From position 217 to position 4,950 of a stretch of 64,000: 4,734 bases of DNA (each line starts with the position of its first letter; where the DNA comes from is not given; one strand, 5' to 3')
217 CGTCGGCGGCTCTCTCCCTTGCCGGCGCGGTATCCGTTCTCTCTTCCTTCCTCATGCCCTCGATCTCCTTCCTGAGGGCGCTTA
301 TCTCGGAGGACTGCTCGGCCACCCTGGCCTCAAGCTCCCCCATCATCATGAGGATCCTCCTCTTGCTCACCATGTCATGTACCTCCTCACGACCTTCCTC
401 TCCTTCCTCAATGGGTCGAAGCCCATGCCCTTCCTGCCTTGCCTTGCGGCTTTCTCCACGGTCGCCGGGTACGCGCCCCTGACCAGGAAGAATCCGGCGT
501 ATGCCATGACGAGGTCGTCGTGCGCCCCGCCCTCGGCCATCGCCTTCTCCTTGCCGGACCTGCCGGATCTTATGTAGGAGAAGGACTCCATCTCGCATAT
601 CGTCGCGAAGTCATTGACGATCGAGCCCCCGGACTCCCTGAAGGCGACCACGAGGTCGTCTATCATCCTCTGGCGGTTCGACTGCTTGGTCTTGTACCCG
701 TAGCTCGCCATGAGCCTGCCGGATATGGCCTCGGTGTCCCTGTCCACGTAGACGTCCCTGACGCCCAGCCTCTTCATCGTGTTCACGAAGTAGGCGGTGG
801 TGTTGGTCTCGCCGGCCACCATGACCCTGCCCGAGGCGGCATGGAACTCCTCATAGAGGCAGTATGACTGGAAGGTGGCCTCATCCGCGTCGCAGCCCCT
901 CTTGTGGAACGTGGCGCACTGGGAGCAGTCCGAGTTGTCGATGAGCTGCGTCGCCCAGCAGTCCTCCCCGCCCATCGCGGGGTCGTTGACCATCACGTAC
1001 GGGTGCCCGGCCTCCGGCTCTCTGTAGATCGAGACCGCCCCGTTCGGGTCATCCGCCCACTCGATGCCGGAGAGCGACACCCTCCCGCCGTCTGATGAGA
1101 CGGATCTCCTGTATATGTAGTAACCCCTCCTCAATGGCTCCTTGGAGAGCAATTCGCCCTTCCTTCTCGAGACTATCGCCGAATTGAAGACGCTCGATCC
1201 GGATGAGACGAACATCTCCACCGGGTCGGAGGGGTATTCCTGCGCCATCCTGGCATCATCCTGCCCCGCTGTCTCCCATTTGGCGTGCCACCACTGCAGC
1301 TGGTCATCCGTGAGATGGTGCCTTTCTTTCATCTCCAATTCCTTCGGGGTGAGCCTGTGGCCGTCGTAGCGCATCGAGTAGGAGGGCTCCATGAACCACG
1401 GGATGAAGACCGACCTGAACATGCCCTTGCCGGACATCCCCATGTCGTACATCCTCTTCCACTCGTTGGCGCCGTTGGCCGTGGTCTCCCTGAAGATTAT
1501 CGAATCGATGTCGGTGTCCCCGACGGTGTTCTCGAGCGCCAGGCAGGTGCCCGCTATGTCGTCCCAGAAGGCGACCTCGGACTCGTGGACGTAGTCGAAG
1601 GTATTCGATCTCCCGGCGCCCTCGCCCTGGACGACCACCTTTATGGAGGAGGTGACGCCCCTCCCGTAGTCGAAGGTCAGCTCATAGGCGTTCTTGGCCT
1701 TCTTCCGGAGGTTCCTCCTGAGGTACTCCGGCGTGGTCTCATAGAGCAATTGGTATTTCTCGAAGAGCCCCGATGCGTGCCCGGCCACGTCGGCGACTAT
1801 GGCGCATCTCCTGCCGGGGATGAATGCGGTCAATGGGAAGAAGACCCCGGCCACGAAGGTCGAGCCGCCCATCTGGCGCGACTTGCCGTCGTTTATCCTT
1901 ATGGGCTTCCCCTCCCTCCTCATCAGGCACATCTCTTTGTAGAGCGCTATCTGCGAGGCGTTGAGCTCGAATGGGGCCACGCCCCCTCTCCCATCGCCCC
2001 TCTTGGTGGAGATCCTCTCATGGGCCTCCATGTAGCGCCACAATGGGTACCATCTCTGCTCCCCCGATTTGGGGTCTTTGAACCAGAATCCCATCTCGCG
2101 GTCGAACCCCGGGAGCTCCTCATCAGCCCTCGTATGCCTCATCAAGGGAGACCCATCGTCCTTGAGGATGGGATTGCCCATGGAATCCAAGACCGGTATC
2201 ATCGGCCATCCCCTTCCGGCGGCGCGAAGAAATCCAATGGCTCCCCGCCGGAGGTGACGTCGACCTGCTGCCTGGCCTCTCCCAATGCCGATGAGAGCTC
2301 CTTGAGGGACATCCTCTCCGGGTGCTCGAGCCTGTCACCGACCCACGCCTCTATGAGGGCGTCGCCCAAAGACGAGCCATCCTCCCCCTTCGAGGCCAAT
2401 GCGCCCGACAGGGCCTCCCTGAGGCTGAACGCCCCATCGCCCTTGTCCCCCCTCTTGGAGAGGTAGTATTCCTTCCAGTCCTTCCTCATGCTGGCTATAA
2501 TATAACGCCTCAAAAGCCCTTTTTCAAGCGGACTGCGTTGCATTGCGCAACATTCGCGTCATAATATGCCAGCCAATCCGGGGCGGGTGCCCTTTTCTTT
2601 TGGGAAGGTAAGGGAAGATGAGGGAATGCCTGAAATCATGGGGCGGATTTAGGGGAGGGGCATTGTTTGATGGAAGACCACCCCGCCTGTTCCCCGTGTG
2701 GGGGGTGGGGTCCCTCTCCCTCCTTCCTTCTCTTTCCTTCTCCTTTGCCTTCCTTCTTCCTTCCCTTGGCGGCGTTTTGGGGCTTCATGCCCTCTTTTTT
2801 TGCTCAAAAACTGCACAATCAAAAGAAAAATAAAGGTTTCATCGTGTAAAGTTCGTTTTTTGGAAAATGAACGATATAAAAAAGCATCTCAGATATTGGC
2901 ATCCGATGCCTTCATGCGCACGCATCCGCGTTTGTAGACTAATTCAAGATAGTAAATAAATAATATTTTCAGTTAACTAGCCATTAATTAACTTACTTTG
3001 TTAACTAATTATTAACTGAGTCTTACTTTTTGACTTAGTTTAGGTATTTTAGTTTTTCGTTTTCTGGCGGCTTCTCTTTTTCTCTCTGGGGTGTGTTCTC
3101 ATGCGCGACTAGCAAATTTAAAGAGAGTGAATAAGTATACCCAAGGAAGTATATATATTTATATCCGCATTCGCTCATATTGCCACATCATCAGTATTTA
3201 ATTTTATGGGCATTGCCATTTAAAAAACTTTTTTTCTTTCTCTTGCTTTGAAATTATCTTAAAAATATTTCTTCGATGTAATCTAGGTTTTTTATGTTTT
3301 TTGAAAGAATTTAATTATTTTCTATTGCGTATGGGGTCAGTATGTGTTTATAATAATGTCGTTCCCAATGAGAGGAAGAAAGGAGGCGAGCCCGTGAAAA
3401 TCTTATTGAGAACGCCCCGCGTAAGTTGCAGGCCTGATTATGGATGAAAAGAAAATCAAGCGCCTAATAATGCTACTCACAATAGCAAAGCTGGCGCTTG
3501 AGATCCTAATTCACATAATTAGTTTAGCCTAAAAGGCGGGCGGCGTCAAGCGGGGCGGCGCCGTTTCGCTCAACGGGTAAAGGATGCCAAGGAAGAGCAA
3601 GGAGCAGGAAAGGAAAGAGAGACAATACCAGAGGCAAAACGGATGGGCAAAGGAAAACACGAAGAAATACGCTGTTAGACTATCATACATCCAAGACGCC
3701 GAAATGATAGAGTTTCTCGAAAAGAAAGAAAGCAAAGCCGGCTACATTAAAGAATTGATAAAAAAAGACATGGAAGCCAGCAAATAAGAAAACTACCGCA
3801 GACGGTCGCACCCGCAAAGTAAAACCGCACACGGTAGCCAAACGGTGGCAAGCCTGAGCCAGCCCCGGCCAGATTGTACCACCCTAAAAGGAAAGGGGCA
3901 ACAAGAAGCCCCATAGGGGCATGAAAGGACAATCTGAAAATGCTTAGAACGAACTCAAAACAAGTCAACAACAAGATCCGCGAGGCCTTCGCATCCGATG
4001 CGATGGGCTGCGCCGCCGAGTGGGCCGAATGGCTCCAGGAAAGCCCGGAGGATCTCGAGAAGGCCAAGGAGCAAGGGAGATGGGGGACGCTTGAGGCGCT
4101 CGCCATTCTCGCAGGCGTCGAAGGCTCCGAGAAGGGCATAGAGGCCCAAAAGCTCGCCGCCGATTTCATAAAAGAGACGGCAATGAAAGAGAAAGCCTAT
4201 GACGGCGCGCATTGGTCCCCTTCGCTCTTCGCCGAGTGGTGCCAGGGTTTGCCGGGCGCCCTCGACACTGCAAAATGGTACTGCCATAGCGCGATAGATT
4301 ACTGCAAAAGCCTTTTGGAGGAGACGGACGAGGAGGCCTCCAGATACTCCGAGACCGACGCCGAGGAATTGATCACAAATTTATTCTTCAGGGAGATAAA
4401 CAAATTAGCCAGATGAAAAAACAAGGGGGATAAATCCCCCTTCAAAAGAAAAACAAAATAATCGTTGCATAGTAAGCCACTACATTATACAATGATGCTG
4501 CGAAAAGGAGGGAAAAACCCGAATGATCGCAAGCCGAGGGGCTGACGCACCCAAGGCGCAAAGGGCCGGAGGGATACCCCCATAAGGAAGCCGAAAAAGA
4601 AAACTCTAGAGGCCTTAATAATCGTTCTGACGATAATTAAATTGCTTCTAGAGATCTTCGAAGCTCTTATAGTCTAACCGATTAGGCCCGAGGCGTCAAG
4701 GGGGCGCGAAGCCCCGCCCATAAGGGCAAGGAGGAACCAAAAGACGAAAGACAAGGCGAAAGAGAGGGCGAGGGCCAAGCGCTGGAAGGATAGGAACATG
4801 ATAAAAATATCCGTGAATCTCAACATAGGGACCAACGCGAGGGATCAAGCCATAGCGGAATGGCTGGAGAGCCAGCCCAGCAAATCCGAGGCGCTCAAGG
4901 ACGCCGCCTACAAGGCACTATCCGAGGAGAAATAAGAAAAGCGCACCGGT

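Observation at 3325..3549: Cassette A: hok/mok-style coupled mini-ORFs plus a convergent antisense promoter (candidate type I toxin-antitoxin)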

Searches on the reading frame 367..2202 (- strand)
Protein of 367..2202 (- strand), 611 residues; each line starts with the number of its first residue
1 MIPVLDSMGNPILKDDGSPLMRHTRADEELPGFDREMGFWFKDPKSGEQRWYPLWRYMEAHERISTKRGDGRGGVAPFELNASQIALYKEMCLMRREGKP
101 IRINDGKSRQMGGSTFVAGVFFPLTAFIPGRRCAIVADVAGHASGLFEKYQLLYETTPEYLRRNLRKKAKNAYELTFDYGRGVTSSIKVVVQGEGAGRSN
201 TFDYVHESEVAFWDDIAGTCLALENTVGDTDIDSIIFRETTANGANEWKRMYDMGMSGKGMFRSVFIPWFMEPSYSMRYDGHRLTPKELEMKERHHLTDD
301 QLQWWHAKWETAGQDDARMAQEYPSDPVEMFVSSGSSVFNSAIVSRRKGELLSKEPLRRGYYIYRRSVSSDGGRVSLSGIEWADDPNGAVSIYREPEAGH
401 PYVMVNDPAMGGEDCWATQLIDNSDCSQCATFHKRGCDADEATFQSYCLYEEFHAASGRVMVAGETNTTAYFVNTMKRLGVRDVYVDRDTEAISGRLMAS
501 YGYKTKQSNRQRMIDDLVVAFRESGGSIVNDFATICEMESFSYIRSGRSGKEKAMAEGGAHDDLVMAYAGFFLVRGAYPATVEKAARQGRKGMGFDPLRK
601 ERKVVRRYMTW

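Call 9: search_protein_families(library=pfam, proteins=[window:367-2202:-], max_evalue=0.01)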
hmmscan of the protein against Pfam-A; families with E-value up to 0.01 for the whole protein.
window:367-2202:- (611 aa): 1 family
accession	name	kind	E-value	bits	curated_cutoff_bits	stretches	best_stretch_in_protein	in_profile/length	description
PF17974.7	GalBD_like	-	0.0024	18.3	26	1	144-201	83-135/190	Galactose-binding domain-like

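Call 22: search_protein_families(library=phrogs, proteins=[window:367-2202:-], max_evalue=0.001)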
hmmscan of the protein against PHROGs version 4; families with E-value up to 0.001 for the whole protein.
window:367-2202:- (611 aa): 4 families
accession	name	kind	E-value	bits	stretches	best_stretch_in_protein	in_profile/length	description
phrog_38407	-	unknown function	3.2e-05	24.1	1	295-357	79-136/370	-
phrog_5989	-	head and packaging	3.3e-05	24.2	1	106-222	162-266/347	terminase large subunit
phrog_24361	-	head and packaging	0.00013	22.8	1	484-583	57-146/162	terminase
phrog_26724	-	unknown function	0.00043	20.9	1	107-209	54-148/192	-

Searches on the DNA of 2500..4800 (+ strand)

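Call 6: search_dna_similar(query=window:2500-4500:+, collection=phages, mode=distant)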
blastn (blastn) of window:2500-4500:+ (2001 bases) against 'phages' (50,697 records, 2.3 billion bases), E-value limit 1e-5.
No match.

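Call 91: search_rna_families(source=window, start=3250, end=4800, threshold=evalue, max_evalue=10)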
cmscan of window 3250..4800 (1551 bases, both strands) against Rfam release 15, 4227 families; matches with E-value up to 10: 4.
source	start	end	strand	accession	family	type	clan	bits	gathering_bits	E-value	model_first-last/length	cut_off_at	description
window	4363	4453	+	RF02029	sraA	Gene; sRNA;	-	20.8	56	3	1-95/95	no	sraA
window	3787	3854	-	RF01813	rdlD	Gene; antitoxin;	-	16.3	50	4.5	1-66/66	no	rdlD antitoxin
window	4025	4105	-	RF02126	GHRLOS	Gene; lncRNA;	-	13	48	3.3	1-70/70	no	Ghrelin opposite strand RNA conserved region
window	4586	4597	+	RF02914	DUF805b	Cis-reg;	CL00115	11.4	35.6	8.8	6-17/35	no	DUF805b RNA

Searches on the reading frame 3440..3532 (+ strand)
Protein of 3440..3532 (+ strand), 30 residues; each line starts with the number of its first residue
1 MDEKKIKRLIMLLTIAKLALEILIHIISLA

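Call 10: search_protein_families(library=phrogs, proteins=[window:3440-3532:+], max_evalue=0.01)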
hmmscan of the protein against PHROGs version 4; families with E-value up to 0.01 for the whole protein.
window:3440-3532:+ (30 aa): 0 families

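Call 16: find_encoding_contigs(protein=window:3440-3532:+, flank=6000, max_places=10)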
Protein window:3440-3532:+ (30 aa): no gene with exactly this product is on record in the collection.

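Call 41: search_protein_families(library=pfam, proteins=[window:3440-3529:+], max_evalue=10)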
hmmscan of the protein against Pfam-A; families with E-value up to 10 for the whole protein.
seq(30 aa): 0 families

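Call 42: search_protein_families(library=ncbifam, proteins=[window:3440-3529:+], max_evalue=10)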
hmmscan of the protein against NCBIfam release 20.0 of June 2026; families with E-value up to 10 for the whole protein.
seq(30 aa): 0 families

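Call 50: search_protein_representatives(alignment_id=A4)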
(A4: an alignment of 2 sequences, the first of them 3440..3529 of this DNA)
Query: 2 sequences, 33 profile positions. Proteins with E-value up to 0.001 (for the whole library): 2; up to 1e-10: 0; up to 1e-30: 0. The best 2 are listed.
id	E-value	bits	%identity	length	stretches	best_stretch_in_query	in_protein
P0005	1.8e-10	56.4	-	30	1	1-33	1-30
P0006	1.5e-04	37.5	-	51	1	1-30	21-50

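Call 56: find_encoding_contigs(protein=P0006, flank=4000, max_places=5)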
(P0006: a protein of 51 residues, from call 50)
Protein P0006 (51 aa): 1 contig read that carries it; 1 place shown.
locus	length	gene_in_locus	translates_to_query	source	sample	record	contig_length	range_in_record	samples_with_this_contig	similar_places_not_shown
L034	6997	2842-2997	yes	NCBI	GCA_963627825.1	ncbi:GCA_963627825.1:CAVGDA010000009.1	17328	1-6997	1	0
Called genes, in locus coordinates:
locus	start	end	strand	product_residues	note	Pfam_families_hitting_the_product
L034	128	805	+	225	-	PF02224:Cytidylate_kin, PF13189:Cytidylate_kin2, PF13207:AAA_17 (faint)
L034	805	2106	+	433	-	PF00009:GTP_EFTU (weak), PF00025:Arf (faint), PF01926:MMR_HSR1, PF02421:FeoB_N, PF00009:GTP_EFTU, PF01926:MMR_HSR1, PF02421:FeoB_N, PF14714:KH_dom-like, +5 more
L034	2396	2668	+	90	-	PF00216:Bac_DNA_binding, PF18291:HU-HIG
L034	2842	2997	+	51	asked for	-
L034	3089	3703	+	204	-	PF01743:PolyA_pol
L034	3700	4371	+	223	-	PF21984:DnaD_N, PF07261:DnaB_2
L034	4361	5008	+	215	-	PF00730:HhH-GPD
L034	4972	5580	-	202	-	PF03838:RecU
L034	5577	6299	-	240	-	PF00929:RNase_T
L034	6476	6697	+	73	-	-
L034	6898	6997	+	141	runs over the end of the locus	-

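Call 59: find_homologous_proteins(query=P0006, max_evalue=10)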
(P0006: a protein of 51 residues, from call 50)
Query P0006 (51 aa): 2 proteins with E <= 10 among 2 candidates.
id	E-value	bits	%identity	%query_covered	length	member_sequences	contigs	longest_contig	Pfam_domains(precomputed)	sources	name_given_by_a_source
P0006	3.5e-21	90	100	100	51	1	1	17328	-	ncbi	-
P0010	1.5e-13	66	80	100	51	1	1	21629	-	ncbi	-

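Call 60: find_encoding_contigs(protein=P0010, flank=3000, max_places=3)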
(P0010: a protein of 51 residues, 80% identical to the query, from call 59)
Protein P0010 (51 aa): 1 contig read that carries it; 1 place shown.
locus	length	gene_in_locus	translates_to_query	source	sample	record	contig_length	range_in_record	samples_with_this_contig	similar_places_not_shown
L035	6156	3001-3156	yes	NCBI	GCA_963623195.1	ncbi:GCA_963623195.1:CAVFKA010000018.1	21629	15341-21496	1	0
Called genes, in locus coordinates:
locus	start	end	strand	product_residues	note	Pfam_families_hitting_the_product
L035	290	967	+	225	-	PF02224:Cytidylate_kin, PF13189:Cytidylate_kin2, PF13207:AAA_17 (faint)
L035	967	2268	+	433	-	PF00009:GTP_EFTU (weak), PF00025:Arf (faint), PF01926:MMR_HSR1, PF02421:FeoB_N, PF00009:GTP_EFTU, PF01926:MMR_HSR1, PF02421:FeoB_N, PF14714:KH_dom-like, +5 more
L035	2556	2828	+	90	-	PF00216:Bac_DNA_binding, PF18291:HU-HIG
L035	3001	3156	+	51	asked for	-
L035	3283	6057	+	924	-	PF13855:LRR_8 (faint), PF13306:LRR_5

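Call 66: find_related_loci(query=A5, collection=metagenome_contigs, flank=3000)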
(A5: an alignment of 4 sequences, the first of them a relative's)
Query A5 (51 aa) in metagenome_contigs; peptide patterns used: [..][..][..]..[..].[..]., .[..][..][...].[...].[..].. (x = any residue, [..] = any of these).
386 stretches matched a pattern, but none encodes a relative of the query by tblastn (E <= 1e-3).

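Call 92: search_protein_families(library=padloc, proteins=[window:3440-3532:+], max_evalue=0.1)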
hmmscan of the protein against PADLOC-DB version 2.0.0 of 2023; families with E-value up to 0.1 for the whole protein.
window:3440-3532:+ (30 aa): 0 families

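Call 101: search_dna_similar(query=window:3440-3529:+, collection=phages, mode=protein, max_evalue=10, max_rows=15)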
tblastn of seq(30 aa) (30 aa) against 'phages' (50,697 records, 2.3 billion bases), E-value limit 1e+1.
No match.
